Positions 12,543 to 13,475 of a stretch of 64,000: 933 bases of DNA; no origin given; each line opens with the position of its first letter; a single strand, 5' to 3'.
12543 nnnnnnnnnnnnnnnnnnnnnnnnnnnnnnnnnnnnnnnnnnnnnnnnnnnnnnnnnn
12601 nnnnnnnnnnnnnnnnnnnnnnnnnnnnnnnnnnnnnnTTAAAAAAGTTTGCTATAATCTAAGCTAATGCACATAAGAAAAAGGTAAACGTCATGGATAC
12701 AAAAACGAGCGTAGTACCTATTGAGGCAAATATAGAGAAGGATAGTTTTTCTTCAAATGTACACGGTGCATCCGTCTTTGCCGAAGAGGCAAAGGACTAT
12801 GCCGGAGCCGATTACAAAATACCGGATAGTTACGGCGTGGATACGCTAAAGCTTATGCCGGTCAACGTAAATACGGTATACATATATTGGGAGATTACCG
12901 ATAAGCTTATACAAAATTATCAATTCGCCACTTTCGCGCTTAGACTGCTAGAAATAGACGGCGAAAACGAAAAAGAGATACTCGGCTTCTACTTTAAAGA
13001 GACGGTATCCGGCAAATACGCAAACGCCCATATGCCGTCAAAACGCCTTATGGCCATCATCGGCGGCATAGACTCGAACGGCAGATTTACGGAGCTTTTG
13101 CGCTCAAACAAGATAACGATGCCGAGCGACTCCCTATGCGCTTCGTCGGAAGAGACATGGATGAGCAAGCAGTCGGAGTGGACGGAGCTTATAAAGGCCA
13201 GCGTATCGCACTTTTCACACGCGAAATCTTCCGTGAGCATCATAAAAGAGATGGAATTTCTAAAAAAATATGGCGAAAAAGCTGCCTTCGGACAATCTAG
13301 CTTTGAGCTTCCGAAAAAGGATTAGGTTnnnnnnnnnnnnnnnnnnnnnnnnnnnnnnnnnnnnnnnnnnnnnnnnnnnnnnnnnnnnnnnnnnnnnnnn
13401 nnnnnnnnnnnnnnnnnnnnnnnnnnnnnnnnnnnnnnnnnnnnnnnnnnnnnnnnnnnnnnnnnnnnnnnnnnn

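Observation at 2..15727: GH57-only alpha-glucan cluster co-oriented with substrate-level ATP and NADH-oxidation genes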

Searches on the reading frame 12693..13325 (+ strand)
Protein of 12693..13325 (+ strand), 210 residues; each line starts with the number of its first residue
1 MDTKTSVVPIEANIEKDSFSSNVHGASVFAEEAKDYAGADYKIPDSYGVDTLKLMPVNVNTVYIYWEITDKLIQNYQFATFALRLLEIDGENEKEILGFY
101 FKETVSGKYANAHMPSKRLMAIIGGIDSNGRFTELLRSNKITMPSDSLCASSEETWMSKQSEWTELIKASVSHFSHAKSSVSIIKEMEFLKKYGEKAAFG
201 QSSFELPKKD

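Call 3: search_protein_families(library=pfam, proteins=[window:12693-13325:+])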
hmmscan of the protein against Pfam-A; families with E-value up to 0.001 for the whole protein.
window:12693-13325:+ (210 aa): 1 family
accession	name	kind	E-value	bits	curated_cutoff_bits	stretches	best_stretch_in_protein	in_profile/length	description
PF16258.11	DUF4912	-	4.5e-19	69.3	29.4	1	47-153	1-117/118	Domain of unknown function (DUF4912)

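Call 4: search_protein_families(library=ncbifam, proteins=[window:12693-13325:+])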
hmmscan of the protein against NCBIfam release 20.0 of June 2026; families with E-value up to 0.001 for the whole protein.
window:12693-13325:+ (210 aa): 0 families

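Call 20: search_solved_structures(query=window:12693-13325:+, max_evalue=1)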
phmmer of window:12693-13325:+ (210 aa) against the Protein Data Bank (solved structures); distinct sequences matched with E-value up to 1: 6.
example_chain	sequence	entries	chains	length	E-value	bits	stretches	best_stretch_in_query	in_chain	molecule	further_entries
3hxk_A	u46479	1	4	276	0.18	14.7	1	138-176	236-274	Sugar hydrolase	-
1g85_A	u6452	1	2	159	0.24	14.3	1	60-116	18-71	ODORANT-BINDING PROTEIN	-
1obp_A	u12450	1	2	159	0.24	14.3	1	60-116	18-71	ODORANT-BINDING PROTEIN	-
1gt1_A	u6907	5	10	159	0.25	14.3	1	60-116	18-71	ODORANT-BINDING PROTEIN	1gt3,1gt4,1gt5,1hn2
1pbo_A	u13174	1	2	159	0.25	14.2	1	60-117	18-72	ODORANT BINDING PROTEIN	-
2hlv_A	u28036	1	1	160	0.95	12.3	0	60-116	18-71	Odorant-binding protein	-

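Call 81: predict_structure(alignment_id=A2)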
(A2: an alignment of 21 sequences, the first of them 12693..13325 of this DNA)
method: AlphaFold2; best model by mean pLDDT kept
length: 210 residues; sequences in the alignment: 21
mean_pLDDT: 58.6   pTM: 0.51
mean pLDDT of the five models: 58.6, 58.1, 57.4, 54.6, 54.0
residues with pLDDT >= 90: 2; 70-90: 68; 50-70: 64; < 50: 76
segments of 3 or more residues with pLDDT < 50: 1-41, 100-103, 173-178, 195-210
pLDDT, mean of each block of 10 residues (from residue 1): 28 33 39 42 67 74 79 82 78 68 53 64 85 88 60 50 53 46 57 48 35
secondary structure, 60 per line:
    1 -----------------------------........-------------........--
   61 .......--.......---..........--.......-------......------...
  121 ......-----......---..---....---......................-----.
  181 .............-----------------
elements in order: H30-37 E51-58 E61-67 H70-76 E83-89 E92-98 E106-111 E118-126 E132-137 H146-149 H153-174 H180-193

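Call 83: fold_search(model_id=the predicted structure, library=pdb)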
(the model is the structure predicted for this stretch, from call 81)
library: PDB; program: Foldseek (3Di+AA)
matches with E <= 10: 1726; with E <= 0.001: 2
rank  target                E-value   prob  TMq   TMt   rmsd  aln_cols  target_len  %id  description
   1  2ibb                  8.1e-04  1.00  0.32  0.33   5.3       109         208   11  Crystal Structure of the First and Second FNIII Domains of Ihog (released 2006-10-24)
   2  2ic2_B                8.6e-04  1.00  0.32  0.52   5.5       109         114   11  Crystal Structure of the First FNIII Domain of Ihog (released 2006-10-24)
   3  1bpv_MODEL_1_A        1.8e-03  0.99  0.25  0.43   6.2       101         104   17  TITIN MODULE A71 FROM HUMAN CARDIAC MUSCLE, NMR, 50 STRUCTURES (released 1999-08-12)
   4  6pol_E                2.1e-03  1.00  0.32  0.59   3.8       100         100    8  Crystal structure of the human NELL1 EGF1-3-Robo3 FN1 complex (released 2020-05-06)
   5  8bw6                  2.4e-03  1.00  0.34  0.63   3.3        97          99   11  Titin FnIII-domain I110 (I/A6) from the MIR region (released 2023-02-15)
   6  4q58_C                3.2e-03  0.99  0.25  0.28   4.9        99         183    9  Crystal structure of the plectin 1a actin-binding domain/integrin beta 4 fragment complex (released 2014-07-23)
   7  5dft_A                3.6e-03  1.00  0.29  0.58   3.8        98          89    9  Structure of the Eleventh Type III Domain from Human Fibronectin (released 2016-09-14)
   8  6hnf_MODEL_1_A        3.6e-03  1.00  0.29  0.55   4.4        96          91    7  Structure in solution of human fibronectin type III-domain 14 (released 2018-10-10)
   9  8fn9_D                3.6e-03  1.00  0.30  0.54   4.5       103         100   19  Crystal structure of the C-terminal Fg domain of TNR with the single FN domain of PTPRZ (released 2023-07-12)
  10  3s8w_C                3.9e-03  1.00  0.30  0.58   4.2       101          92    9  D2 domain of human IFNAR2 (released 2011-08-31)
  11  8fn8_B                3.9e-03  1.00  0.30  0.53   5.7       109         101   18  Crystal structure of the C-terminal Fg domain of TNC with the single FN domain of PTPRZ (released 2023-07-12)
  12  1va9_MODEL_1_A        3.9e-03  0.99  0.31  0.47  10.9       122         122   11  Solution structure of the second FNIII domain of DSCAML1 protein (released 2005-02-22)
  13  7zxk_B                4.1e-03  1.00  0.30  0.34   4.8       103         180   14  Human IL-27 in complex with neutralizing SRF388 FAb fragment (released 2022-11-02)
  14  1bqu_A                4.1e-03  1.00  0.28  0.28   5.2       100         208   12  CYTOKYNE-BINDING REGION OF GP130 (released 1998-08-26)
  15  6pog_A                4.6e-03  1.00  0.33  0.61   3.4        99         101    8  Crystal structure of the NELL2 EGF1-6-Robo3 FN1 complex (released 2020-05-06)
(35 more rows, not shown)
